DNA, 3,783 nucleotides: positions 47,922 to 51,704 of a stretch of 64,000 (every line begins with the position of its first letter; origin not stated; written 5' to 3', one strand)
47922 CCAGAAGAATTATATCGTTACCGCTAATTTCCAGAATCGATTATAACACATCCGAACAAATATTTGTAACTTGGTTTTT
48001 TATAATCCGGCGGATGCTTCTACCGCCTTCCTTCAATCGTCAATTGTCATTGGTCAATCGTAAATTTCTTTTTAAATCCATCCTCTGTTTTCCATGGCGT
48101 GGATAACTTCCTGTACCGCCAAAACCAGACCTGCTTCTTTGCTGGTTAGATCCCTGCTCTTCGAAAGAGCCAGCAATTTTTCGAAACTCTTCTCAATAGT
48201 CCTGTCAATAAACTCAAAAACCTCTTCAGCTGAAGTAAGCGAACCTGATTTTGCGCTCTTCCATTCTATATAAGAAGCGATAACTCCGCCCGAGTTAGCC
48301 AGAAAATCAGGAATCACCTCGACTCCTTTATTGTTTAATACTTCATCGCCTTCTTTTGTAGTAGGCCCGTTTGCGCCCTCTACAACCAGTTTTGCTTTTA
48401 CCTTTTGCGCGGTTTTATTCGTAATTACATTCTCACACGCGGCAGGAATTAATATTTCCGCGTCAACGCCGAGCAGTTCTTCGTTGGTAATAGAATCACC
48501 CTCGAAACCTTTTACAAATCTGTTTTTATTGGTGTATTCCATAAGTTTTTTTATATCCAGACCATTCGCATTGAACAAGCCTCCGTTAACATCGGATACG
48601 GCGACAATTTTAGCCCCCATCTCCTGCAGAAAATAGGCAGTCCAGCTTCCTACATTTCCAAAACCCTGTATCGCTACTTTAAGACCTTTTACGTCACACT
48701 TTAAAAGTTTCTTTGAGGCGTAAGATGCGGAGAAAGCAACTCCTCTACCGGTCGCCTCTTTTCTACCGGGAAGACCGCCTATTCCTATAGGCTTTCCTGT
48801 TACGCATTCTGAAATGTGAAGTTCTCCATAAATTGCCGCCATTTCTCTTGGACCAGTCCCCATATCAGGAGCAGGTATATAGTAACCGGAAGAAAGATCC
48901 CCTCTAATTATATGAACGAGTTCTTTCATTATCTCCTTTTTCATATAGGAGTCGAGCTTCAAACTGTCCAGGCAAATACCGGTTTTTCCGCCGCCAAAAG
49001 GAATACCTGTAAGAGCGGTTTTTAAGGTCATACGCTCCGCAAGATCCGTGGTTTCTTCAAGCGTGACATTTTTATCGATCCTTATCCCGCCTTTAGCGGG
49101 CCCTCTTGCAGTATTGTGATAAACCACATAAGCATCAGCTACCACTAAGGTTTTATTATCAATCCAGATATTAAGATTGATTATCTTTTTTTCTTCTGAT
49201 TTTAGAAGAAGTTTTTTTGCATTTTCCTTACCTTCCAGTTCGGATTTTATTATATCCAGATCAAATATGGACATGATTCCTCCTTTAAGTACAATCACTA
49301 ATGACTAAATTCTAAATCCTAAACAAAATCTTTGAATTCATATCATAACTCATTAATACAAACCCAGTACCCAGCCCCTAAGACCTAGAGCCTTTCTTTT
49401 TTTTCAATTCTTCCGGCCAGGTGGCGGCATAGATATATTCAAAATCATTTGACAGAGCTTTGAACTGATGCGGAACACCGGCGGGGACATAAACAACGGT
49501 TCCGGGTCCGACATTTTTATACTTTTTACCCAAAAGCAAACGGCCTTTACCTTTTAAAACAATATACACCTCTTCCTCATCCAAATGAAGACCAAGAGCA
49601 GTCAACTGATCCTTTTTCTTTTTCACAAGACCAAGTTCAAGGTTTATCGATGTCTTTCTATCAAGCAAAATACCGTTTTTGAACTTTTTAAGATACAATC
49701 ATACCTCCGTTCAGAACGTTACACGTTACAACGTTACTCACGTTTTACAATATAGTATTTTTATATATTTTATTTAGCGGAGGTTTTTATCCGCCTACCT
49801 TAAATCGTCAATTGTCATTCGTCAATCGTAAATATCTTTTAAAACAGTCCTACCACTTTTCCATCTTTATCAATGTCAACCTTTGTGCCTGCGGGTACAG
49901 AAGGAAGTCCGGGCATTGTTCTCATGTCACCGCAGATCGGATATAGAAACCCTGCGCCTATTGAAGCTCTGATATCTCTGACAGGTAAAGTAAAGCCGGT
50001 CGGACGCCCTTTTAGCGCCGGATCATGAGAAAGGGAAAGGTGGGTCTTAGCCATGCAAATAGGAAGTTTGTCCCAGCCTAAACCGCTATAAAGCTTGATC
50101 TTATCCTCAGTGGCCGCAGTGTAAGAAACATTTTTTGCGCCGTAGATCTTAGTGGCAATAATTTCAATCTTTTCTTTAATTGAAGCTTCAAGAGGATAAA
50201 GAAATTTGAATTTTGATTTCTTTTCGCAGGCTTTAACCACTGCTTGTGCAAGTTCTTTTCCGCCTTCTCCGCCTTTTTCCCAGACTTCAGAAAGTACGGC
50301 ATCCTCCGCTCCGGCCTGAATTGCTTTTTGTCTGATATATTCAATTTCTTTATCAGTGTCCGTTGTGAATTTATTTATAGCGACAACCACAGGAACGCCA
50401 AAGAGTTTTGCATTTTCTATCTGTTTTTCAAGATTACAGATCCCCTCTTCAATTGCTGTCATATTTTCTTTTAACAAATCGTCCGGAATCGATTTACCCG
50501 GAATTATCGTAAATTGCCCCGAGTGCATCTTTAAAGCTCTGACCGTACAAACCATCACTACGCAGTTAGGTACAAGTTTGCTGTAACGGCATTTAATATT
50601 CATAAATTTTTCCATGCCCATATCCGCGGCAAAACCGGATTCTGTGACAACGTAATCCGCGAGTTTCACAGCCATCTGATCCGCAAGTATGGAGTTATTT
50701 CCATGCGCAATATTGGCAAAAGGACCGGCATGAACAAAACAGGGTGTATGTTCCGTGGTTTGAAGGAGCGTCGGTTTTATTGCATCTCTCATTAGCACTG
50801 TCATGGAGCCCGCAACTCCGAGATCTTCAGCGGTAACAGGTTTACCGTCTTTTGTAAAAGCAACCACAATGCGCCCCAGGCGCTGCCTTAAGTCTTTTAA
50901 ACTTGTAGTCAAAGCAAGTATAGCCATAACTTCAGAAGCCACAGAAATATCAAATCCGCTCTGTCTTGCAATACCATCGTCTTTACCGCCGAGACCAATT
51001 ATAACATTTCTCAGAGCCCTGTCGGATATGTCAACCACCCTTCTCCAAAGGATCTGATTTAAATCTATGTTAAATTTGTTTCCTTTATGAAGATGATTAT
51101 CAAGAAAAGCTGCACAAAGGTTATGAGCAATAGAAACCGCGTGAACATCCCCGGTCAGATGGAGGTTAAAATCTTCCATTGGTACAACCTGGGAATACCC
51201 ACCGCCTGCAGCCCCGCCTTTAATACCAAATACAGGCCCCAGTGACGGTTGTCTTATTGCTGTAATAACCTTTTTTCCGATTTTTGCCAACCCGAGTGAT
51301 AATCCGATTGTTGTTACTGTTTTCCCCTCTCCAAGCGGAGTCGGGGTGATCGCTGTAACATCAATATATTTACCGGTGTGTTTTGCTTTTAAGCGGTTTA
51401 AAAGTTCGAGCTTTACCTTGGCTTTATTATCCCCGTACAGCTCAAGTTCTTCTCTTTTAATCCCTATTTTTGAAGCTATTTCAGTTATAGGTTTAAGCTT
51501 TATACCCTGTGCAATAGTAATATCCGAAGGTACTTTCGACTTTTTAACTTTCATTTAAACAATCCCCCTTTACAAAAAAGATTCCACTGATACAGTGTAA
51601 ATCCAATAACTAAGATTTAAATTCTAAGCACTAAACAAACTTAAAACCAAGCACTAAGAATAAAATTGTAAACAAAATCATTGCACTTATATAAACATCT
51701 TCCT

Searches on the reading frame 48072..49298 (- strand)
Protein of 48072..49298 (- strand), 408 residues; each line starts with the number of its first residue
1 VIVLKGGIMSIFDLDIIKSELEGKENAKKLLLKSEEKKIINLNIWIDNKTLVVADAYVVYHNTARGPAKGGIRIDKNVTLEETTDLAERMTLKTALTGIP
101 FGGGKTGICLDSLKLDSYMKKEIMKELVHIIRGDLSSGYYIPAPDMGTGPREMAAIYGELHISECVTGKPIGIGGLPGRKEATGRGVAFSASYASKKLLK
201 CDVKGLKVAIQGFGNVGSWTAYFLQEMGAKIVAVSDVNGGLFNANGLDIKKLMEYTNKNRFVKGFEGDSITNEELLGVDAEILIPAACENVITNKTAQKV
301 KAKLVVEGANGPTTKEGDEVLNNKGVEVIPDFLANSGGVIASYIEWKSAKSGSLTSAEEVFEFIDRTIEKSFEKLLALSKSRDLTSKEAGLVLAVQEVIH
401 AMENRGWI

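Call 5: search_protein_families(library=pfam, proteins=[window:48072-49298:-], max_evalue=0.01)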
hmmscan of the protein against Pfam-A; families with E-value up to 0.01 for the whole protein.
window:48072-49298:- (408 aa): 4 families
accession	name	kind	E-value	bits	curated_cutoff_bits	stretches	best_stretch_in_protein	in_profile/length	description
PF00208.27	ELFV_dehydrog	-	2e-66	224.6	23.4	1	174-406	1-241/241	Glutamate/Leucine/Phenylalanine/Valine dehydrogenase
PF02812.23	ELFV_dehydrog_N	-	5.2e-30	104.2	25.3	1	41-159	8-126/129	Glu/Leu/Phe/Val dehydrogenase, dimerisation domain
PF02826.25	2-Hacid_dh_C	-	0.0004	20.3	25.1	1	195-238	26-69/178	D-isomer specific 2-hydroxyacid dehydrogenase, NAD binding domain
PF05088.18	Bac_GDH_CD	-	0.0032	16.5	22.8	1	296-345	398-447/497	Bacterial NAD-glutamate dehydrogenase, catalytic domain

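Call 6: search_protein_families(library=padloc, proteins=[window:48072-49298:-], max_evalue=0.01)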
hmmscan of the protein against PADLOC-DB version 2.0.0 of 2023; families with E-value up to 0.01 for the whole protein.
window:48072-49298:- (408 aa): 1 family
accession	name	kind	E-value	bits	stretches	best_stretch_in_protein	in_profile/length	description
PDLC00857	E1-E2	-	0.00078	16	1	204-241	345-385/589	E1-E2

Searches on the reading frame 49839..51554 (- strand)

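Call 5: search_protein_families(library=pfam, proteins=[window:49839-51554:-], max_evalue=0.01)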
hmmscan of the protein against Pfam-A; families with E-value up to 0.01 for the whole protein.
window:49839-51554:- (571 aa): 1 family
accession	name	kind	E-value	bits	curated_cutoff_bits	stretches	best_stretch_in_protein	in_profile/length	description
PF01268.25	FTHFS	-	4.1e-265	880.7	27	1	10-571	2-556/556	Formate--tetrahydrofolate ligase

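Call 6: search_protein_families(library=padloc, proteins=[window:49839-51554:-], max_evalue=0.01)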
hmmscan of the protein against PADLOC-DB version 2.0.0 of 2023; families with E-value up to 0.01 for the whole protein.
window:49839-51554:- (571 aa): 0 families
